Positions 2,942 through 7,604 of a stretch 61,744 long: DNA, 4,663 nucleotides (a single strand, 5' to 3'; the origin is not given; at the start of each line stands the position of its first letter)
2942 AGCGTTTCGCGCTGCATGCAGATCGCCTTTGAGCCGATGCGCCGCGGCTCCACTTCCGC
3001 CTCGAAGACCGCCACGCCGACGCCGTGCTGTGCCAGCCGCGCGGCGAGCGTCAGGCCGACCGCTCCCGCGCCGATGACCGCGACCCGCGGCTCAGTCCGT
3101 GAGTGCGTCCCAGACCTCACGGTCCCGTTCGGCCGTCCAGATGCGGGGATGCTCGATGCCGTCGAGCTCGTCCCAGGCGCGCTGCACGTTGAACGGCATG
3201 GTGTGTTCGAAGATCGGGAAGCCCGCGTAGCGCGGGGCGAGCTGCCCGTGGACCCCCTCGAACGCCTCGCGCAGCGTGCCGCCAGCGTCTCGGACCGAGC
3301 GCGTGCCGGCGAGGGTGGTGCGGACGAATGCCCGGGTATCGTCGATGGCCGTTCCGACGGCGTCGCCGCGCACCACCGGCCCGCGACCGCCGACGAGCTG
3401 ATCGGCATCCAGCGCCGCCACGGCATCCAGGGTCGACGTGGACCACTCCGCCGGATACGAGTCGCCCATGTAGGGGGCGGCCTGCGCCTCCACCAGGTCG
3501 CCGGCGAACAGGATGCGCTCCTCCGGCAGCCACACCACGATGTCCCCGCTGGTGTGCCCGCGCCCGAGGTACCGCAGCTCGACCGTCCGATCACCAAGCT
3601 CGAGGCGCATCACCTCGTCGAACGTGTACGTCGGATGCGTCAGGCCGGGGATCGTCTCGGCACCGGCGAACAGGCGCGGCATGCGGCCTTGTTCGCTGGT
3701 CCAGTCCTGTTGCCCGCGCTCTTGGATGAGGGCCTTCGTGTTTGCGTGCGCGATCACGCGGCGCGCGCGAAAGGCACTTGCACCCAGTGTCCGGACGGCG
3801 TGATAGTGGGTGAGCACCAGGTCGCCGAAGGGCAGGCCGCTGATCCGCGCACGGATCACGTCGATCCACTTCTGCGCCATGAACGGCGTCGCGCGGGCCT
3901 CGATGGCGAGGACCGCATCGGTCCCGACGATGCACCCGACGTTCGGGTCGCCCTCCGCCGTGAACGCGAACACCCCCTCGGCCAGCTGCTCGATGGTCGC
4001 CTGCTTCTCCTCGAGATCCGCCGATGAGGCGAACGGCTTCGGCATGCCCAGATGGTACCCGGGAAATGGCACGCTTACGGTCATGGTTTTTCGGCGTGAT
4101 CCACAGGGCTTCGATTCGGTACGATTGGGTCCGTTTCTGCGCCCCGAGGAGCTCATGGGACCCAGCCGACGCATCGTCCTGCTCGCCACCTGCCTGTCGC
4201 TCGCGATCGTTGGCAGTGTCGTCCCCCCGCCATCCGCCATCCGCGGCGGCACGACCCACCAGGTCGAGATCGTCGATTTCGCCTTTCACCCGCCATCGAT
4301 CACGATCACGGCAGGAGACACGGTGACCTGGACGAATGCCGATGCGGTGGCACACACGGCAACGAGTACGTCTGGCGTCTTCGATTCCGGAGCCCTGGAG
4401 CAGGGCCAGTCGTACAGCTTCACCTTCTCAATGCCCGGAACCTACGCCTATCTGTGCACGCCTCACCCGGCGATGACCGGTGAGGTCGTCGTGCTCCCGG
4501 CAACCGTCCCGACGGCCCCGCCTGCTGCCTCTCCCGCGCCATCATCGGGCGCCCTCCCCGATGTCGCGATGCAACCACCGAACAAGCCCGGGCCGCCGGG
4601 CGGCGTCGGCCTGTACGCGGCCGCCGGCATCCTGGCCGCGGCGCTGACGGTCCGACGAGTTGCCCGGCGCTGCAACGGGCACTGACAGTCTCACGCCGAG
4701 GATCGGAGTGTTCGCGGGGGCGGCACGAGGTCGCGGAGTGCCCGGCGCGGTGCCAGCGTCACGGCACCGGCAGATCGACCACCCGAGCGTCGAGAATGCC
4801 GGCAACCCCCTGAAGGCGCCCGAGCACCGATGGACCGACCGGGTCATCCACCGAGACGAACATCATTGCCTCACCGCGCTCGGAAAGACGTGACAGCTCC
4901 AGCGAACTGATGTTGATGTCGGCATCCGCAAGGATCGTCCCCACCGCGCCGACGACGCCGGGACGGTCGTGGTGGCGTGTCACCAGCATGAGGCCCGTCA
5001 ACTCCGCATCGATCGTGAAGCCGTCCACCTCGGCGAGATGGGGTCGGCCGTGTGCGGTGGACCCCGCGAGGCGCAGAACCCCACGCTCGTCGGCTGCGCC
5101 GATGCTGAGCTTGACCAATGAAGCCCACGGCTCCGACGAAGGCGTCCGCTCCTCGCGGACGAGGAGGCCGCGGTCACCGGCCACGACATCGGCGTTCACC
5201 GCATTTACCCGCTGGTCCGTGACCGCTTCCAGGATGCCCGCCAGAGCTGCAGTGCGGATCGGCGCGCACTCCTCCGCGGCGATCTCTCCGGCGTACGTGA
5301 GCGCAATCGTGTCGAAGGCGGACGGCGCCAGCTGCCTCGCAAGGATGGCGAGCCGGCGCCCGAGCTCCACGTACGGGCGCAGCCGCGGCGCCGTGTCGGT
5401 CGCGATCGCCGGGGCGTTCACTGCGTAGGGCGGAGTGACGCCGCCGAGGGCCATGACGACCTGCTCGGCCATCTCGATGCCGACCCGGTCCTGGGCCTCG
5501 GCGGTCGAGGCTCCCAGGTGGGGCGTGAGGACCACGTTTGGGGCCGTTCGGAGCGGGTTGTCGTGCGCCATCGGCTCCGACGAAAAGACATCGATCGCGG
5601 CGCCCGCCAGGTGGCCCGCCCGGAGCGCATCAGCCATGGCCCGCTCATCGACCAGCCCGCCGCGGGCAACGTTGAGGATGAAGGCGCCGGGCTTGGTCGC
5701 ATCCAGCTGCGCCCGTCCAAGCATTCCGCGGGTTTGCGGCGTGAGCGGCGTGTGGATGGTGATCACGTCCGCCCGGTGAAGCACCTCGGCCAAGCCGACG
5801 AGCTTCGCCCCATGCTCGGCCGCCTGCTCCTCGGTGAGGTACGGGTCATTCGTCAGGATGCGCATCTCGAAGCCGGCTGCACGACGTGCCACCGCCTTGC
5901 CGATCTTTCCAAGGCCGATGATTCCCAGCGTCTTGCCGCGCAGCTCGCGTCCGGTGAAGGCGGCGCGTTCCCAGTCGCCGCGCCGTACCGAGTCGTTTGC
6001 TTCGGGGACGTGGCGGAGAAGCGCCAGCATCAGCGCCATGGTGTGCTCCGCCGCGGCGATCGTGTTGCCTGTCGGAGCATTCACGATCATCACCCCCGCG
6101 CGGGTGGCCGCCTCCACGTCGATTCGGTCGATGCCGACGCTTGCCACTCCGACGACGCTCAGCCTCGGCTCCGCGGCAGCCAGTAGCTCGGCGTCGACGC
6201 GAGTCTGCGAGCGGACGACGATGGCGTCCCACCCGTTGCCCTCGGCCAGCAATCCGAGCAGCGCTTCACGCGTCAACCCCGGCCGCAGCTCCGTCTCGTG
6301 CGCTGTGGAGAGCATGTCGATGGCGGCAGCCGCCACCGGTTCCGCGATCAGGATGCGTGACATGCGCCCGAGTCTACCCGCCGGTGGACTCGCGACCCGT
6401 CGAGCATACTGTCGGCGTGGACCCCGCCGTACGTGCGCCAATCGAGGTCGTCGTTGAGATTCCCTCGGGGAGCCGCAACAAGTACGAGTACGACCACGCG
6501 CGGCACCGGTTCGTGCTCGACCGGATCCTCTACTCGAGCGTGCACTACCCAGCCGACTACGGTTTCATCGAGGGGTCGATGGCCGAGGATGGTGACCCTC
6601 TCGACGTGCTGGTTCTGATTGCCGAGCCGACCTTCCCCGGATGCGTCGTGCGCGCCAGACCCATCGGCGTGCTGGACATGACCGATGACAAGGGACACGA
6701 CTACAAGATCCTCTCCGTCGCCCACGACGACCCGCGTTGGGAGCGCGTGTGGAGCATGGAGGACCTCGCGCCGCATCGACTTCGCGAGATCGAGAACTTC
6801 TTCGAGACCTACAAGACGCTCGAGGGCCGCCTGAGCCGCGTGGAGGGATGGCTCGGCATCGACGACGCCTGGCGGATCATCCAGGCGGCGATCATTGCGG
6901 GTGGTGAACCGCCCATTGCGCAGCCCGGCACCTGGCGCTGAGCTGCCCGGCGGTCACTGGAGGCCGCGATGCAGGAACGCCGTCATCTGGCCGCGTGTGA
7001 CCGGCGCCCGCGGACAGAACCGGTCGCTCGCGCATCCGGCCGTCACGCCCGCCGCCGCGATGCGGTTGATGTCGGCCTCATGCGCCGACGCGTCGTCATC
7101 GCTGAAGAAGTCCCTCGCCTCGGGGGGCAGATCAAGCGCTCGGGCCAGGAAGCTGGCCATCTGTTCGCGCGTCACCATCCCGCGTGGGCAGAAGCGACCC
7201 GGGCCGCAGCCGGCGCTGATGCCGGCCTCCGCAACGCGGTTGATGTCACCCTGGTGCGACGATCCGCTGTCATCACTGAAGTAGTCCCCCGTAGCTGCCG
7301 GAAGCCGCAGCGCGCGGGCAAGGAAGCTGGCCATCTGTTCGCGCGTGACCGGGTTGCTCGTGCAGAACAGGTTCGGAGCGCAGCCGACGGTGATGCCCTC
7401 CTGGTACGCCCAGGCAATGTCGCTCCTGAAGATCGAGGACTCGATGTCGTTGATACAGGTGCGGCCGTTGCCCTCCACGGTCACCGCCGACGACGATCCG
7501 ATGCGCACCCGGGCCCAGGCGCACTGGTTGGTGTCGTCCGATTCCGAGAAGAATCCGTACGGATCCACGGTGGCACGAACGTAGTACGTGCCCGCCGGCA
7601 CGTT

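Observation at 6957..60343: Eighteen copies of a cysteine-pair SLH-like repeat form an invariant C-terminal triple module on six unrelated secreted enzymes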

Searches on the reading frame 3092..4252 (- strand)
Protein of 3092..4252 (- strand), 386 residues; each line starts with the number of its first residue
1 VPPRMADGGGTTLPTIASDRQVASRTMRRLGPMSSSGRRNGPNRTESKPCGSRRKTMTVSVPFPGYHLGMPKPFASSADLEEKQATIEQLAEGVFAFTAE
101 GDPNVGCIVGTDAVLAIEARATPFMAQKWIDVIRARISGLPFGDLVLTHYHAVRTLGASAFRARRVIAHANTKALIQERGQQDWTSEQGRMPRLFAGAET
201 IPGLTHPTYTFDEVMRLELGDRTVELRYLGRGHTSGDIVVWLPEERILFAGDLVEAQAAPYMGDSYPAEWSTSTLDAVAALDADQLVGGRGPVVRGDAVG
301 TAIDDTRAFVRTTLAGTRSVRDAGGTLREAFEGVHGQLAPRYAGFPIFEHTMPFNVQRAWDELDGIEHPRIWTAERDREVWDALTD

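Call 26: search_protein_families(library=pfam, proteins=[window:3092-4252:-], max_evalue=0.001)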
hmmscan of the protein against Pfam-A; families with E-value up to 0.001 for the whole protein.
window:3092-4252:- (386 aa): 1 family
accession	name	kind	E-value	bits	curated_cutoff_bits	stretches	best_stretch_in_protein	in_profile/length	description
PF00753.33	Lactamase_B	-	3.1e-11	44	22.7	1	133-289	35-195/196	Metallo-beta-lactamase superfamily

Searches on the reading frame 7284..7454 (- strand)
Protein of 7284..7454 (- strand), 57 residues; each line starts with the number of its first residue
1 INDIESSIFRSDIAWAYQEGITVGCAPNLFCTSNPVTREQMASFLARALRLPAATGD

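Call 64: search_protein_families(library=pfam, alignment_id=A3, max_evalue=0.01)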
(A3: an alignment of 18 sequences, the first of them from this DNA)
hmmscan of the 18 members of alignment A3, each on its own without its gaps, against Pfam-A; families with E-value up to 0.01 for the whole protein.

A. member 1, seq(57 aa): 1 family
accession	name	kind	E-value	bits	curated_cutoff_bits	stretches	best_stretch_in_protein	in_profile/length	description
PF00395.25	SLH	-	2.2e-05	24.8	20.8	1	2-42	3-44/44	S-layer homology domain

B. families by the number of members that match (of 18 scanned): 1 family
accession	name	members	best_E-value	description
PF00395.25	SLH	17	4.3e-10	S-layer homology domain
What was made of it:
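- On SLH domain (Pfam PF00395 / PROSITE PS51272): 17/18 isolated repeats hit at E<=0.01, best 4.3e-10 (call 64).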
